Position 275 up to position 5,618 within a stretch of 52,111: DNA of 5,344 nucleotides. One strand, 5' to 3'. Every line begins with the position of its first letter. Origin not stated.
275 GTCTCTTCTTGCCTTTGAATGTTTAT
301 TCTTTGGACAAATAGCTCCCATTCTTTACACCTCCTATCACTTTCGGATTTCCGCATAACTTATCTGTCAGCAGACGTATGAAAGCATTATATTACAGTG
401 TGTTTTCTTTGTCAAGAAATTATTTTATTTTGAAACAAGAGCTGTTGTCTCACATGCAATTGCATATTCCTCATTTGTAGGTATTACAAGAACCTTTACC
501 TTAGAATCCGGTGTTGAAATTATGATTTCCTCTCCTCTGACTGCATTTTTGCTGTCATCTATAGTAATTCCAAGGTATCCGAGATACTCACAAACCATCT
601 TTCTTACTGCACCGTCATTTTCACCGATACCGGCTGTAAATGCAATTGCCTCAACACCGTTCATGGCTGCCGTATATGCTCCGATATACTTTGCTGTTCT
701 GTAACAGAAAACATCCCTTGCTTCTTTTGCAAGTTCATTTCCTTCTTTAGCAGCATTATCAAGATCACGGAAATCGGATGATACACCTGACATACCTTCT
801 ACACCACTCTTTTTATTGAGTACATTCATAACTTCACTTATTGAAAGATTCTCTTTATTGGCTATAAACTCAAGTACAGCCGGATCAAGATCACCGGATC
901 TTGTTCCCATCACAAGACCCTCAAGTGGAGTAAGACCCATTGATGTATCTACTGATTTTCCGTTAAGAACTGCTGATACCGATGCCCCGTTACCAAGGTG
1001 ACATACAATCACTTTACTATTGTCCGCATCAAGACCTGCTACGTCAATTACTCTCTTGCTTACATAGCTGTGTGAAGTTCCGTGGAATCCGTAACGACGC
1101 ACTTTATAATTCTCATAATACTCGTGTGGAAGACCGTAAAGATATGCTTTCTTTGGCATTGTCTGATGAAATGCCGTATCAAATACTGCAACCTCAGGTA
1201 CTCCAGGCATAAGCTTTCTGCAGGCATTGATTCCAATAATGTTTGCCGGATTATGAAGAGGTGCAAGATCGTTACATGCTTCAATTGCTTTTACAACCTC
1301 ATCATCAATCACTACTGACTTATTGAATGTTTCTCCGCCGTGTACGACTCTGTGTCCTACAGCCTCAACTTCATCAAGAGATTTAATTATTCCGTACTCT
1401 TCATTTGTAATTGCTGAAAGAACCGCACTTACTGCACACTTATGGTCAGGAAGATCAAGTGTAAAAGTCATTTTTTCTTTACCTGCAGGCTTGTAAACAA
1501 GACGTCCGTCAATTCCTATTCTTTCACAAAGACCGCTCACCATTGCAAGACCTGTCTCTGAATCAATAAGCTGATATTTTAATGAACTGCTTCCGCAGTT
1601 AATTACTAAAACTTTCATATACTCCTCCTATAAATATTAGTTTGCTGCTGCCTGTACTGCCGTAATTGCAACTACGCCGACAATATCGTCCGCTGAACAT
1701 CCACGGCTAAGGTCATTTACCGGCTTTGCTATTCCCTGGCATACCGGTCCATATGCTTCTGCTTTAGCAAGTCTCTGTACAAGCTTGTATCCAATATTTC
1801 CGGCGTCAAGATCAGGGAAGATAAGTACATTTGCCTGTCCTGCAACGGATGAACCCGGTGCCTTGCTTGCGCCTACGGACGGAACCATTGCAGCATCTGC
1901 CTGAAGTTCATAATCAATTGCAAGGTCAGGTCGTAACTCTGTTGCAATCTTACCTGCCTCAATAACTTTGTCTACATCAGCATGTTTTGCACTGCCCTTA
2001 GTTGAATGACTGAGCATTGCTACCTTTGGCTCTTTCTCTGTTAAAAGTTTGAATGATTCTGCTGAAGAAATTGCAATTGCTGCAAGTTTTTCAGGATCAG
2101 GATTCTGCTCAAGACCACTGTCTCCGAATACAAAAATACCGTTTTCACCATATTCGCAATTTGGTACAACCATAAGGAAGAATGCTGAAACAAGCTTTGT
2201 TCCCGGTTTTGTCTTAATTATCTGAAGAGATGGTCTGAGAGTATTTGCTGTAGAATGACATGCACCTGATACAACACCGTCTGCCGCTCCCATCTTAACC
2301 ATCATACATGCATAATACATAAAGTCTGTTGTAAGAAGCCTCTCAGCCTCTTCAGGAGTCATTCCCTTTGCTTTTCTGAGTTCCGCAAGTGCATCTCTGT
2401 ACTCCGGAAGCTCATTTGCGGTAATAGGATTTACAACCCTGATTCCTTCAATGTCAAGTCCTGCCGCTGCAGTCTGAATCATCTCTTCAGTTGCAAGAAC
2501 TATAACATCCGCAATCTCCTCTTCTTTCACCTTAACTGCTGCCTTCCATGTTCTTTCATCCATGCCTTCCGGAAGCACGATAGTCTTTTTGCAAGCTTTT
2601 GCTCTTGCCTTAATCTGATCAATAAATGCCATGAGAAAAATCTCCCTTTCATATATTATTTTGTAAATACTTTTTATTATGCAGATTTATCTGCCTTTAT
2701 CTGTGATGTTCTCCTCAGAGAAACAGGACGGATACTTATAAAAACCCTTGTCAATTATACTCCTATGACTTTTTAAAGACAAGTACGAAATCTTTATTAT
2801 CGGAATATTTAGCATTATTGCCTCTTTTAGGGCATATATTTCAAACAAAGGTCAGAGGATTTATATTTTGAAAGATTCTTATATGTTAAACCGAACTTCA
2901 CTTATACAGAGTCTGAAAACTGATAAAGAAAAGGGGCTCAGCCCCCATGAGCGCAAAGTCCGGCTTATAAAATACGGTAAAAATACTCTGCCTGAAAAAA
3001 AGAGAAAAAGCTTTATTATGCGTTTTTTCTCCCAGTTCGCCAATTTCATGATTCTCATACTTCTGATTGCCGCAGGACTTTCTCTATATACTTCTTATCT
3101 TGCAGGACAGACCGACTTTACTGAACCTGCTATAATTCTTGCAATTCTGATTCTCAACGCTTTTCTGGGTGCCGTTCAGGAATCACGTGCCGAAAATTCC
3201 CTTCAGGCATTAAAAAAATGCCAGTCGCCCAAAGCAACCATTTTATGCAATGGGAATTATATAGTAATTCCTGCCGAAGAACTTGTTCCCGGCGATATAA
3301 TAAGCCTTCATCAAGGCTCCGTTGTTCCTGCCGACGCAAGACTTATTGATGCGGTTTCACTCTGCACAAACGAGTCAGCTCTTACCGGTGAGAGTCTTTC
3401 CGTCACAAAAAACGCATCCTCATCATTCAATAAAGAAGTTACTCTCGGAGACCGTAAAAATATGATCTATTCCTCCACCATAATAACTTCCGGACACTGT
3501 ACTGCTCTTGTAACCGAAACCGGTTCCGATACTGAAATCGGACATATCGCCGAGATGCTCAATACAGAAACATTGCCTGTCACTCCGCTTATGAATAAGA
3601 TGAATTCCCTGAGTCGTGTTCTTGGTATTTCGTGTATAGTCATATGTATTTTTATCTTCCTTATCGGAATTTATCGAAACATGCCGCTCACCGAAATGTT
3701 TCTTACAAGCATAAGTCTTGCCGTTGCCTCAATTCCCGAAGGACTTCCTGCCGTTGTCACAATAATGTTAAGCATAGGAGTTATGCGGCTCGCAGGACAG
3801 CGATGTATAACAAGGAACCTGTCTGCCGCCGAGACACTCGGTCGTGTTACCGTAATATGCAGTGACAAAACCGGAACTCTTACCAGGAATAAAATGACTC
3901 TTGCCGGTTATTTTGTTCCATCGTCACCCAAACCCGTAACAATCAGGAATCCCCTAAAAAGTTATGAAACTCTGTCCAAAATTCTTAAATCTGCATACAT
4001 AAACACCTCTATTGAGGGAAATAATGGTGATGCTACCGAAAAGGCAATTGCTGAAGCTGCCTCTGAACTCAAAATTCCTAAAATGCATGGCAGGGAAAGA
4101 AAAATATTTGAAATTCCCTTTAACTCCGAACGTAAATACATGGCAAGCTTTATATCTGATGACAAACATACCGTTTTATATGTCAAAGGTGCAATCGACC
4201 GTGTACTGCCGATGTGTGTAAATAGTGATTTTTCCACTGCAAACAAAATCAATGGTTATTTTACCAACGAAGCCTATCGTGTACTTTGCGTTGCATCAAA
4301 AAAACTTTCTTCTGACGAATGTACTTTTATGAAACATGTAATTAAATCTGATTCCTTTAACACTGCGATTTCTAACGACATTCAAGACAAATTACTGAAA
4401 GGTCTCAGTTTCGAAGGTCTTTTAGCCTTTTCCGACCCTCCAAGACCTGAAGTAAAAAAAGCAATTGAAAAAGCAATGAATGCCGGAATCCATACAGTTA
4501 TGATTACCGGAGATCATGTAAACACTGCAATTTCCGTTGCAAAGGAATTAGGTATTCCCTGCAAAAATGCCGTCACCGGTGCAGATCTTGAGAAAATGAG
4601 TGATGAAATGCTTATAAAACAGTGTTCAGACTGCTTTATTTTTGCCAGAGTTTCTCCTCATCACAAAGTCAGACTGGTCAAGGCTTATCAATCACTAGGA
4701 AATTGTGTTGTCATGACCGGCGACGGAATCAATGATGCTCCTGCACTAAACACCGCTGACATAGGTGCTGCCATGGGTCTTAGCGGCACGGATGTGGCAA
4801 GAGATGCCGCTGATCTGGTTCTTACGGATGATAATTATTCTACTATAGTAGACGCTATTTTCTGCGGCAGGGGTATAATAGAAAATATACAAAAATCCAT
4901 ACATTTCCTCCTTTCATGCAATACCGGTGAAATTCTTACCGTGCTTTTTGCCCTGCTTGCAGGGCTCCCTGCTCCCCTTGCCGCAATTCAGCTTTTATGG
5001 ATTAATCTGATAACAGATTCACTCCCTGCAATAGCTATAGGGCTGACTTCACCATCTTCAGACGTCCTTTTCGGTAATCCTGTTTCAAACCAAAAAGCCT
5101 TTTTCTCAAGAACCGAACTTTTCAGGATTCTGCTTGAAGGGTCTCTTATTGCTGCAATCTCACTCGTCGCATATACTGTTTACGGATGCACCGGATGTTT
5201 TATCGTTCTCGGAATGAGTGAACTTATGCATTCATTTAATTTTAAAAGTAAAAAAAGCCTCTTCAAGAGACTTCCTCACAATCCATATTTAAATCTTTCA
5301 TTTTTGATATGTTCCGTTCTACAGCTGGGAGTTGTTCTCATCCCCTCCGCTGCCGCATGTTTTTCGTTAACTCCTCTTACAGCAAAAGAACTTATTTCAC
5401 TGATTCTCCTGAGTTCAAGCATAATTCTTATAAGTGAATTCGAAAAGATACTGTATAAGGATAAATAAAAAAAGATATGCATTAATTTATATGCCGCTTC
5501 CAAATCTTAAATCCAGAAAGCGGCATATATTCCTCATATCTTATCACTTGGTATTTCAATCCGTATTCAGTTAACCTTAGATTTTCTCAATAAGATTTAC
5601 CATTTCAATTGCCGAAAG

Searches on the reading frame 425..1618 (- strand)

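Call 62: search_protein_families(library=pfam, proteins=[window:425-1618:-], max_evalue=0.001)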
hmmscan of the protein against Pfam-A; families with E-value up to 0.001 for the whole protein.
window:425-1618:- (397 aa): 1 family
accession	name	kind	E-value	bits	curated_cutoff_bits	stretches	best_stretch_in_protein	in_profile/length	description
PF00871.23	Acetate_kinase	-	4.6e-160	533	22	1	2-388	1-391/392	Acetokinase family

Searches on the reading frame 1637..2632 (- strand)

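Call 62: search_protein_families(library=pfam, proteins=[window:1637-2632:-], max_evalue=0.001)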
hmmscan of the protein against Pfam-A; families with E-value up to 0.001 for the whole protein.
window:1637-2632:- (331 aa): 1 family
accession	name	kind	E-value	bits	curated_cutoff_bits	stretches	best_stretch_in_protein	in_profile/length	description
PF01515.24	PTA_PTB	-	2.5e-122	408.7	24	1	3-325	2-319/319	Phosphate acetyl/butaryl transferase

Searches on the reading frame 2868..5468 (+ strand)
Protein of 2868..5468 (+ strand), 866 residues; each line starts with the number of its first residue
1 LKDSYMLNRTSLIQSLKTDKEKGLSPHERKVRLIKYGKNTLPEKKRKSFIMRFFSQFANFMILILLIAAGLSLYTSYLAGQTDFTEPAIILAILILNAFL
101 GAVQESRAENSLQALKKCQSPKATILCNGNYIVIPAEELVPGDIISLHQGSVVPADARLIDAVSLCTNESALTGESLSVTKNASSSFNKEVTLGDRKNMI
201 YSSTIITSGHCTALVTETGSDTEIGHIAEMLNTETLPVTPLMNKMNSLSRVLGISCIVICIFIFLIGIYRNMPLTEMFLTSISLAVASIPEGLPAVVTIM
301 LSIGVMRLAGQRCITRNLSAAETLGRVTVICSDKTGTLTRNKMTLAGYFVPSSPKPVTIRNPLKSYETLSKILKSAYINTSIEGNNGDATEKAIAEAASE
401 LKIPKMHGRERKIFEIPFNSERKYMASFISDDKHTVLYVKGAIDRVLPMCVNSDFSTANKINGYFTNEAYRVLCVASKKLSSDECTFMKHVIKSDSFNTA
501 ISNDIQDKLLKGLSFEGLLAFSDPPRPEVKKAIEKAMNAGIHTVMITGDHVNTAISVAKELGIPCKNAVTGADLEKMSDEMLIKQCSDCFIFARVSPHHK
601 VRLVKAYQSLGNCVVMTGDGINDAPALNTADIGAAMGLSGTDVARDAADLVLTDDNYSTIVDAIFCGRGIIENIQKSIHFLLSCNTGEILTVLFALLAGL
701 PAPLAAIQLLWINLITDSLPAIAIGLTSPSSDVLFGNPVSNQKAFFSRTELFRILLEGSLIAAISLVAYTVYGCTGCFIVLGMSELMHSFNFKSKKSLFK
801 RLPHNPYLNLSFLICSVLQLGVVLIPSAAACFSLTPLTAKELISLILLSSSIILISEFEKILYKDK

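Call 62: search_protein_families(library=pfam, proteins=[window:2868-5468:+], max_evalue=0.001)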
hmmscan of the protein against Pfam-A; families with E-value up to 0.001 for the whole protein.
window:2868-5468:+ (866 aa): 7 families
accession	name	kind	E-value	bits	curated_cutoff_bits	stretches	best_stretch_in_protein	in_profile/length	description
PF00122.25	E1-E2_ATPase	-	2.8e-49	167.5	28.1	1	119-310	3-180/181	E1-E2 ATPase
PF00689.26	Cation_ATPase_C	-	1.1e-33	117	27.3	1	701-861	1-174/175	Cation transporting ATPase, C-terminus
PF00690.31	Cation_ATPase_N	-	1.4e-19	69.9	20.4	1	12-72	9-69/69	Cation transporter/ATPase, N-terminus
PF00702.32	Hydrolase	-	9.5e-17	62.4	26.4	1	329-631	3-191/191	haloacid dehalogenase-like hydrolase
PF13246.12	Cation_ATPase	-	1.6e-14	54.1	21.7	1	385-450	19-88/91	Cation transport ATPase (P-type)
PF08282.18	Hydrolase_3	-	3.7e-07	30.6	20.9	0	603-664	195-255/255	haloacid dehalogenase-like hydrolase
PF12710.13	HAD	-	0.00035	21.5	27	1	526-627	87-188/189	haloacid dehalogenase-like hydrolase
